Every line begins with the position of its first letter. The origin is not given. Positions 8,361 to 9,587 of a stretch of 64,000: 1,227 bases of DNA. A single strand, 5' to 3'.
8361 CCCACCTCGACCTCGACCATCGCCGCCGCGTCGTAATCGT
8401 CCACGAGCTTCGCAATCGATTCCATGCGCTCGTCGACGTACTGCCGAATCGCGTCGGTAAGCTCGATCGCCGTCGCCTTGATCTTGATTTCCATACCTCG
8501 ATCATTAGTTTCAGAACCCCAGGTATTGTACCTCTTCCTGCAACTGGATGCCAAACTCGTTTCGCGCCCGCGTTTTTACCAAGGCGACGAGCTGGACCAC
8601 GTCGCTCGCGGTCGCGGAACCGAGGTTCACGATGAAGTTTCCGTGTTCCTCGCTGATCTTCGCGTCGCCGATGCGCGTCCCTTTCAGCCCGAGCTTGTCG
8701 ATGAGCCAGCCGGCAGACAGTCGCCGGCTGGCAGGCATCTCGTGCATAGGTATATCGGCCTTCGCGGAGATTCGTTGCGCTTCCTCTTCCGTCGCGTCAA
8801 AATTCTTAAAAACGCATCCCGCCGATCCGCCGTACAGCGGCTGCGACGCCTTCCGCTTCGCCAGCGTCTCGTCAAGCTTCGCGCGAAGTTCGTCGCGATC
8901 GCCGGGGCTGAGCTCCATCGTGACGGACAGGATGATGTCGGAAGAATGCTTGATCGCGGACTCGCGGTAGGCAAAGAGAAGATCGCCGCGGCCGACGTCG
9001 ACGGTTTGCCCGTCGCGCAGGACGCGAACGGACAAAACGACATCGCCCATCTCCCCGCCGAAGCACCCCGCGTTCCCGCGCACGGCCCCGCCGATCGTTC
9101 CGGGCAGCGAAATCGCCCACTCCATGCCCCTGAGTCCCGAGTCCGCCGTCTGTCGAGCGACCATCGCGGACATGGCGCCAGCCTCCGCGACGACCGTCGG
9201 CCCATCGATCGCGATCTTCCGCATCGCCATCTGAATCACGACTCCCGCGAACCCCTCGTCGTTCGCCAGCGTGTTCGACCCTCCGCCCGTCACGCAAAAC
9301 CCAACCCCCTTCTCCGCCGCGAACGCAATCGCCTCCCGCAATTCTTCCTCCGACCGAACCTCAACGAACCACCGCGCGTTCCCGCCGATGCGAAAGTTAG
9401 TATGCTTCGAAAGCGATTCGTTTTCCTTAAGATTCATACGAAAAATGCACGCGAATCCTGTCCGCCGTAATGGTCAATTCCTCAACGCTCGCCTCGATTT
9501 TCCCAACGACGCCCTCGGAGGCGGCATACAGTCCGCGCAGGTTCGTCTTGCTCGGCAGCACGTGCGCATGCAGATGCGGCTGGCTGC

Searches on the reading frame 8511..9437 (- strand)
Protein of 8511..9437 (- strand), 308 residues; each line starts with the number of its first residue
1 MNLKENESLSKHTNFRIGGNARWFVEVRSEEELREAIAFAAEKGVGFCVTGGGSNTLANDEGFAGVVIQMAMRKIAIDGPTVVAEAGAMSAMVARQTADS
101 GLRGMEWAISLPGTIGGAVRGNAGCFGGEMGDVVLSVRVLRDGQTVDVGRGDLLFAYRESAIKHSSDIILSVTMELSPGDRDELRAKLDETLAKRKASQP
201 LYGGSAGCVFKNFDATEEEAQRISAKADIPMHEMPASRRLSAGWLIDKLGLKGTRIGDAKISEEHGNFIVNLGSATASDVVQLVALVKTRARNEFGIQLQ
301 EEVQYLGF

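Call 81: search_protein_families(library=pfam, proteins=[window:8511-9437:-], max_evalue=0.00001)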
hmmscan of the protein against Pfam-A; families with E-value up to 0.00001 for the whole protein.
window:8511-9437:- (308 aa): 2 families
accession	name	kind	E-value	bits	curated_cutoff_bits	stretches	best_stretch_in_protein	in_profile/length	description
PF02873.21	MurB_C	-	9.7e-30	103.1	27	1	184-305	2-98/99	UDP-N-acetylenolpyruvoylglucosamine reductase, C-terminal domain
PF01565.28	FAD_binding_4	-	7.6e-21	74.7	26.4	1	24-148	4-138/139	FAD binding domain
